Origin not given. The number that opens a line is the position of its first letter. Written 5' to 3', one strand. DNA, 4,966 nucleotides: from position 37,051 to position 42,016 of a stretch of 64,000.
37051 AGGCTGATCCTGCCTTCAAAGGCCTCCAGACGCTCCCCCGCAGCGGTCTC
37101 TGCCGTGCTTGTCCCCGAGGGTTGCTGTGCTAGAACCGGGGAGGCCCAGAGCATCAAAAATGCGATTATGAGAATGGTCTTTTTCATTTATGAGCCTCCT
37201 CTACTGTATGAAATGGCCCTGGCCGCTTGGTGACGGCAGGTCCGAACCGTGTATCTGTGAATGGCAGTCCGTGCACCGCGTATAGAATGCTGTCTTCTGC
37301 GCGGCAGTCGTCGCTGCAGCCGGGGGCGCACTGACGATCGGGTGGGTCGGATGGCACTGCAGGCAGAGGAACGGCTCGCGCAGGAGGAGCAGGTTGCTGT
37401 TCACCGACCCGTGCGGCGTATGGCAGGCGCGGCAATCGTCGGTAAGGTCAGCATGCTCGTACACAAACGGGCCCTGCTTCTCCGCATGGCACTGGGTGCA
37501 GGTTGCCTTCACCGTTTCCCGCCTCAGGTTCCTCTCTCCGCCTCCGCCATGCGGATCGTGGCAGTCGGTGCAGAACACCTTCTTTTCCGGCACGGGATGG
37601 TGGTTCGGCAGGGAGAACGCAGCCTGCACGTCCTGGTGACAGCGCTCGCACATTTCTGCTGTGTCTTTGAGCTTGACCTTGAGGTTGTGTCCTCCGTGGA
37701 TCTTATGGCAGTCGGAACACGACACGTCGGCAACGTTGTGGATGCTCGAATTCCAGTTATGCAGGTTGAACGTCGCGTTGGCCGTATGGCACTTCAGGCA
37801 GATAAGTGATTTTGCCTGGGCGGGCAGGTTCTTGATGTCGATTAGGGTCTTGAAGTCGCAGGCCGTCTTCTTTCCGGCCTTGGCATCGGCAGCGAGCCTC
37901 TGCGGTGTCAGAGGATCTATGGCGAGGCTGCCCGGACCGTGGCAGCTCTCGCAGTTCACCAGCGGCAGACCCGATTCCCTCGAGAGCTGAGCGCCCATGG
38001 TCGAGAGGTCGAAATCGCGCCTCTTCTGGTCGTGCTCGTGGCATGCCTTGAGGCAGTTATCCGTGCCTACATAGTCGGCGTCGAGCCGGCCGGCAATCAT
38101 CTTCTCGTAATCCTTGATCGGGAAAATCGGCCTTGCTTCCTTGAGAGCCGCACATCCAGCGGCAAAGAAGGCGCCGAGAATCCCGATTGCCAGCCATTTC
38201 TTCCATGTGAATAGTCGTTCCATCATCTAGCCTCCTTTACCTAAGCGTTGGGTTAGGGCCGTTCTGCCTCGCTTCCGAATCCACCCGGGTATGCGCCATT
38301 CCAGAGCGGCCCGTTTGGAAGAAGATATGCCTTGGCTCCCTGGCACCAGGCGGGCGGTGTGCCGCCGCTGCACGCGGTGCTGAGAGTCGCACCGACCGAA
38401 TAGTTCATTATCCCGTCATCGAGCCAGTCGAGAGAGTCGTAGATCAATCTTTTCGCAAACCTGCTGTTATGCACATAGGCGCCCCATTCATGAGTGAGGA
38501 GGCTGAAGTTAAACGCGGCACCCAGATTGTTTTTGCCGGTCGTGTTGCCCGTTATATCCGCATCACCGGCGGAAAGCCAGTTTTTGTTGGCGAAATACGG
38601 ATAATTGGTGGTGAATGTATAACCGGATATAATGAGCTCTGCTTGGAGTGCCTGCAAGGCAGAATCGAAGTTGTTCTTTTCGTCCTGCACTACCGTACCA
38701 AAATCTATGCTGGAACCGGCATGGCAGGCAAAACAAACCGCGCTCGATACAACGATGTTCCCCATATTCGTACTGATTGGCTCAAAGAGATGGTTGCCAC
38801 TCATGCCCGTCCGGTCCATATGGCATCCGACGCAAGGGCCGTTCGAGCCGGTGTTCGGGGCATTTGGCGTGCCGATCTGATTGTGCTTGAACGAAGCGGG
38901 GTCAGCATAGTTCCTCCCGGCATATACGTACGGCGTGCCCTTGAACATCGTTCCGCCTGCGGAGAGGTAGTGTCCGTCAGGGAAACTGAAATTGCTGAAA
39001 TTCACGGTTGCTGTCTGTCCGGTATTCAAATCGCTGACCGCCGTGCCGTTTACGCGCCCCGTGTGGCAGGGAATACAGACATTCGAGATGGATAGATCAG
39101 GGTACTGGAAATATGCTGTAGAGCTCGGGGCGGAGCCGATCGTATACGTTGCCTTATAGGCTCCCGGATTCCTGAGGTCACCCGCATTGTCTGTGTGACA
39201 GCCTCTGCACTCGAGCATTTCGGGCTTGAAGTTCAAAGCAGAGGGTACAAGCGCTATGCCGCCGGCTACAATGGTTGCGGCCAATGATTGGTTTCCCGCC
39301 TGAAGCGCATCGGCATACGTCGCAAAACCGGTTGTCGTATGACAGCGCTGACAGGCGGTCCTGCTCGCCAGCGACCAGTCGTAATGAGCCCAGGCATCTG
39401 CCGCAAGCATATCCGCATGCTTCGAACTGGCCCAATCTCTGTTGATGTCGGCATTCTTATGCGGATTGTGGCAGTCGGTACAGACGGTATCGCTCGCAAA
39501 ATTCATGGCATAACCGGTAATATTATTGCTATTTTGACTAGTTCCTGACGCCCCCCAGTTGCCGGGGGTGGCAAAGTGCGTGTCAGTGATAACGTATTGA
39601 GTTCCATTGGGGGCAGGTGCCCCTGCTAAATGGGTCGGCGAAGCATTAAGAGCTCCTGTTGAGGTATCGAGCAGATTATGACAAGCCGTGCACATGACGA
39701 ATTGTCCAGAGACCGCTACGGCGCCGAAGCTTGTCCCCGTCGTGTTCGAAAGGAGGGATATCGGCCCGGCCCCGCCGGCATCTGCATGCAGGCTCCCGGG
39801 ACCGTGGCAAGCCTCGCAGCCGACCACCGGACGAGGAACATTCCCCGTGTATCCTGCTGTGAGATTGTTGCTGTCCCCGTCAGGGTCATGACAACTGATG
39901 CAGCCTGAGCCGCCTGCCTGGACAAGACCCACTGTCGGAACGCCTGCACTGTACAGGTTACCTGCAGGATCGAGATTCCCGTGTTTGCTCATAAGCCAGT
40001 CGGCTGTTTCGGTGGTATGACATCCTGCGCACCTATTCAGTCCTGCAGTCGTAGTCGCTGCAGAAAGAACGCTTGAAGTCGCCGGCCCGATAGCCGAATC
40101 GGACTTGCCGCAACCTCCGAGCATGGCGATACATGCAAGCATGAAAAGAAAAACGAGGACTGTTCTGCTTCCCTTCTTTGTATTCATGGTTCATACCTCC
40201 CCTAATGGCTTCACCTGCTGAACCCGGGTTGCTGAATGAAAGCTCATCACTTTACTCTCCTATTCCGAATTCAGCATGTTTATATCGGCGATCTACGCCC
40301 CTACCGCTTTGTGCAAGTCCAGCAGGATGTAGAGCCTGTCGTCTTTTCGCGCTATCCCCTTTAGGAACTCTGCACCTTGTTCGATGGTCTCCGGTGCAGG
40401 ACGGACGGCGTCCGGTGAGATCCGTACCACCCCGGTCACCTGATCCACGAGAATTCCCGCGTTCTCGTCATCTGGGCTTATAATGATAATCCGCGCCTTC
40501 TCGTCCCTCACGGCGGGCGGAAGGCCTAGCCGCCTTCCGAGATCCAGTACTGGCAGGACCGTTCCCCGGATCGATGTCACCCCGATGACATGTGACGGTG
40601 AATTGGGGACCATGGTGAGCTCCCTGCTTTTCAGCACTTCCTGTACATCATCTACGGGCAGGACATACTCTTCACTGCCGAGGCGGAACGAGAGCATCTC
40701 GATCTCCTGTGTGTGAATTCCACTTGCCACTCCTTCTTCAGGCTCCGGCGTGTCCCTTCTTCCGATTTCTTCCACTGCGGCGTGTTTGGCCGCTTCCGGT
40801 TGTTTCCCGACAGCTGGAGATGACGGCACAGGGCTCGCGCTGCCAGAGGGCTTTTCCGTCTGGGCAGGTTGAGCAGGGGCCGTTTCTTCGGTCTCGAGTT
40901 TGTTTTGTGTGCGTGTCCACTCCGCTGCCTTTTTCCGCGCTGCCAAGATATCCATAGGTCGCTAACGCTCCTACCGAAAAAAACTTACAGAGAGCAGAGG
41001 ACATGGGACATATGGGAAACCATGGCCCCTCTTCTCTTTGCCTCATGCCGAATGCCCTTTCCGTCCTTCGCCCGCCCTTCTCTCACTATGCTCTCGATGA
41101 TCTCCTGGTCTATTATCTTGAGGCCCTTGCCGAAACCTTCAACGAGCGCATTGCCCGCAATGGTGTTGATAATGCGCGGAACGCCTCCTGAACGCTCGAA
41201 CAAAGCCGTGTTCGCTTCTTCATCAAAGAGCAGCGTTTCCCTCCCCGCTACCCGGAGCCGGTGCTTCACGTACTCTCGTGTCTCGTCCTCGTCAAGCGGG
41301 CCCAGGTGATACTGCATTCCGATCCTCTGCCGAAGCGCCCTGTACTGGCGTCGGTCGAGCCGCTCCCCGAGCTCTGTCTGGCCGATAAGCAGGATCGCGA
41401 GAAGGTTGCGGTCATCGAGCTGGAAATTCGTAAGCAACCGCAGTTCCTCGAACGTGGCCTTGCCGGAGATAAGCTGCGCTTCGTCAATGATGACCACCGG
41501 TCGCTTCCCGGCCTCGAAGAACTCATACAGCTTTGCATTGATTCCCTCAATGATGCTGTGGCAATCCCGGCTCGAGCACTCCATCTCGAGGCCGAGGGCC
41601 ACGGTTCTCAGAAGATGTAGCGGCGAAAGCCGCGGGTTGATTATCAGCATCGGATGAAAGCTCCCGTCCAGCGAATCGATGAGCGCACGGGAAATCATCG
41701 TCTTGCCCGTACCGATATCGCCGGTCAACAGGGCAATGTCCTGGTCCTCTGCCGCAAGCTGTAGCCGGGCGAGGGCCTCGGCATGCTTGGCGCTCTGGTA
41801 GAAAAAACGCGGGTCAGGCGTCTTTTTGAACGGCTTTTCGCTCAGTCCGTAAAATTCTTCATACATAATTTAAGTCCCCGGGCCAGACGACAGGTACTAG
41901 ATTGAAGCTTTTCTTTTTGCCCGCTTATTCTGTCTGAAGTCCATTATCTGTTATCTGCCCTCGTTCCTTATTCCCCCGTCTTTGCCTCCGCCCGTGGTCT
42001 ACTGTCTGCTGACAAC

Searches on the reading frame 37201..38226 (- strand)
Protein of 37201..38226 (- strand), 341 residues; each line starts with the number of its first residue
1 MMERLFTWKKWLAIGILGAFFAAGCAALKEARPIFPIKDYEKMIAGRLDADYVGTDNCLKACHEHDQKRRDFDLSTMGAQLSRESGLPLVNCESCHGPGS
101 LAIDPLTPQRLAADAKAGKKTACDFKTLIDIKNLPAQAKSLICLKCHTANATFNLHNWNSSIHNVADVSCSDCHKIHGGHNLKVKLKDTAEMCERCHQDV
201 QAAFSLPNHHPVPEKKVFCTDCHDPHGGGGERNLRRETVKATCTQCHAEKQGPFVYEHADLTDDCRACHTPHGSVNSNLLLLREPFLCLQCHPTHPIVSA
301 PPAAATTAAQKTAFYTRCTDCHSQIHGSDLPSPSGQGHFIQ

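Call 5: search_protein_families(library=pfam, proteins=[window:37201-38226:-], max_evalue=0.01)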
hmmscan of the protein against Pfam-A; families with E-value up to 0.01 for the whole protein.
window:37201-38226:- (341 aa): 6 families
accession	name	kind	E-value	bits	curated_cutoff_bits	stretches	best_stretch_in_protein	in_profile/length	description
PF09699.15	Paired_CXXCH_1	-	3.9e-28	97.3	20.6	3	209-251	1-40/41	Doubled CXXCH motif (Paired_CXXCH_1)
PF14537.11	Cytochrom_c3_2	-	1.1e-10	42.2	25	2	163-247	2-78/79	Cytochrome c3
PF14522.11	Cytochrome_C7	-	1.5e-09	38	24.8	3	185-247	8-66/67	Cytochrome c7 and related cytochrome c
PF22113.1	Mtrc-MtrF_II-IV_dom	-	1.1e-05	25.4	30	0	240-324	6-90/176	Outer membrane cytochrome MtrC/MtrF-like, domains II/IV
PF13435.11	Cytochrome_C554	-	0.00034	21.9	20.8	0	131-174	39-83/84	Cytochrome c554 and c-prime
PF22678.1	Cytochrom_c_NrfB-like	-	0.00096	20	27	1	115-179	12-70/89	Cytochrome c-type protein NrfB-like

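Call 41: search_protein_families(library=ncbifam, proteins=[window:37201-38226:-], max_evalue=0.001)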
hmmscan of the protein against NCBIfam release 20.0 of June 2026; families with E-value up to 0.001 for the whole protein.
window:37201-38226:- (341 aa): 5 families
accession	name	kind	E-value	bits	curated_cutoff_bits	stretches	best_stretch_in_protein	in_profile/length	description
TIGR03508.1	decahem_SO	subfamily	9.2e-75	251.4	192.2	1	54-331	1-257/258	DmsE family decaheme c-type cytochrome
NF041028.1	decahem_GSU2203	exception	9.6e-73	245.1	325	1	48-337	29-312/317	GSU2203 family decaheme c-type cytochrome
TIGR01905.1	paired_CXXCH_1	subfamily_domain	2.3e-21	75.4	25.2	2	262-294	6-38/41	doubled CXXCH domain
TIGR03153.1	cytochr_NrfH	equivalog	2.2e-06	27.8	134.2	0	187-226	25-62/138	cytochrome c nitrite reductase small subunit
NF045722.1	c3_cytochr_TmcA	equivalog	0.00047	20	114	0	177-253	48-117/125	acidic tetraheme cytochrome c3 TmcA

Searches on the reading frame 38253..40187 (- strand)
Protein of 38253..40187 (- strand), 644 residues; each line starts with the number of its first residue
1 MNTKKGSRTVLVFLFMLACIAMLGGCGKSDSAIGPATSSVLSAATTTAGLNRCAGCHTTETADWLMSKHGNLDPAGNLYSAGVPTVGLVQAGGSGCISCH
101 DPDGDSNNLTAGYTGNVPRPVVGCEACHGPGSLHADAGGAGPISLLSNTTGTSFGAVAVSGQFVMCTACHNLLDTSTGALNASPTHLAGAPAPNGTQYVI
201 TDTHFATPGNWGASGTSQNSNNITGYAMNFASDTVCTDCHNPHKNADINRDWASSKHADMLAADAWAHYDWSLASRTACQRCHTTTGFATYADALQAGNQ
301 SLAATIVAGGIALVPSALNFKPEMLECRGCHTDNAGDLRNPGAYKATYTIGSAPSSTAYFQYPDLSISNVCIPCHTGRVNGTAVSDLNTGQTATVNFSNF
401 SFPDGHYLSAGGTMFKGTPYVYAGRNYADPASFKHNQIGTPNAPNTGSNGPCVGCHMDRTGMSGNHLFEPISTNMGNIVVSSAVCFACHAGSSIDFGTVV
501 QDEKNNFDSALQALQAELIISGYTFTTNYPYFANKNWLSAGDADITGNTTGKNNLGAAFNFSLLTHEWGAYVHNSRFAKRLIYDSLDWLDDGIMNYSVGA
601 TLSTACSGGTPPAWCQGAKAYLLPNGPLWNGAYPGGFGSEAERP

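Call 5: search_protein_families(library=pfam, proteins=[window:38253-40187:-], max_evalue=0.01)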
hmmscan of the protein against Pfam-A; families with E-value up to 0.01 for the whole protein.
window:38253-40187:- (644 aa): 7 families
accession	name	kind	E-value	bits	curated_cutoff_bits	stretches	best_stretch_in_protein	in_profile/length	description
PF22113.1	Mtrc-MtrF_II-IV_dom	-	2.8e-14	53.4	30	2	43-132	74-167/176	Outer membrane cytochrome MtrC/MtrF-like, domains II/IV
PF14522.11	Cytochrome_C7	-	3.2e-12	46.5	24.8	0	274-375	10-66/67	Cytochrome c7 and related cytochrome c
PF09699.15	Paired_CXXCH_1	-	1.9e-07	31.1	20.6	0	231-245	5-18/41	Doubled CXXCH motif (Paired_CXXCH_1)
PF13435.11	Cytochrome_C554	-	1.2e-06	29.7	20.8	1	53-129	2-84/84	Cytochrome c554 and c-prime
PF14537.11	Cytochrom_c3_2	-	3.8e-06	27.7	25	0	441-491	18-66/79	Cytochrome c3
PF02335.20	Cytochrom_C552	-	3.5e-05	23.4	24.1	0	450-590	245-374/438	Cytochrome c552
PF22678.1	Cytochrom_c_NrfB-like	-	0.0017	19.2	27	0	90-135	30-69/89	Cytochrome c-type protein NrfB-like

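Call 41: search_protein_families(library=ncbifam, proteins=[window:38253-40187:-], max_evalue=0.001)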
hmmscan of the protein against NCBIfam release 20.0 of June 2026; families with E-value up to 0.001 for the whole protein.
window:38253-40187:- (644 aa): 4 families
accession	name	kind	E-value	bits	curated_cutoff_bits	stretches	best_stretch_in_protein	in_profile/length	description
TIGR03508.1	decahem_SO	subfamily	4e-08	33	192.2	1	93-172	2-79/258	DmsE family decaheme c-type cytochrome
NF041028.1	decahem_GSU2203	exception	6.6e-08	32.1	325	1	92-172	35-110/317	GSU2203 family decaheme c-type cytochrome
NF041198.1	UshA_like_PCGU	equivalog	8.4e-07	27.9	275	1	44-137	402-488/519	UshA-like (seleno)protein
NF043010.1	Cyt554_Nsmonas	equivalog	0.00074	19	400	0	38-170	19-161/238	cytochrome c-550 CycA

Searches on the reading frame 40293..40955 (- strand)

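Call 7: search_protein_families(library=pfam, proteins=[window:40293-40955:-], max_evalue=0.001)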
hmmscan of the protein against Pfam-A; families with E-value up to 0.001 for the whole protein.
window:40293-40955:- (220 aa): 1 family
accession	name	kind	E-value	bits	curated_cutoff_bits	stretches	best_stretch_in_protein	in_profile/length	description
PF01584.24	CheW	-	5.7e-38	130.1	23.5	1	86-217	1-133/138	CheW-like domain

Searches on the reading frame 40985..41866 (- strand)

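Call 7: search_protein_families(library=pfam, proteins=[window:40985-41866:-], max_evalue=0.001)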
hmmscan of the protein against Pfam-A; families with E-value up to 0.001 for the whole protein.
window:40985-41866:- (293 aa): 4 families
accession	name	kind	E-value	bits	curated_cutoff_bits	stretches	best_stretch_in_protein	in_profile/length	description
PF13401.12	AAA_22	-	9.3e-21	74.9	27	1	41-170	4-130/130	AAA domain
PF00004.35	AAA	-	2.6e-05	25.1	21.2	1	46-176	2-120/131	ATPase family associated with various cellular activities (AAA)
PF13191.12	AAA_16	-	0.00016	22.7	32.6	0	35-147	15-143/167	AAA ATPase domain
PF02367.23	TsaE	-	0.0002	21.7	26.6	1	28-66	6-45/128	Threonylcarbamoyl adenosine biosynthesis protein TsaE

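Call 41: search_protein_families(library=ncbifam, proteins=[window:40985-41866:-], max_evalue=0.001)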
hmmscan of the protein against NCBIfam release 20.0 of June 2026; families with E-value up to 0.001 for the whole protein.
window:40985-41866:- (293 aa): 1 family
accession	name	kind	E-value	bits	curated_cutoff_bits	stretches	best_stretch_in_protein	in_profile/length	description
TIGR03015.1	pepcterm_ATPase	hypoth_equivalog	2.5e-67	227.2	324.5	1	1-263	1-265/269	XrtA/PEP-CTERM system-associated ATPase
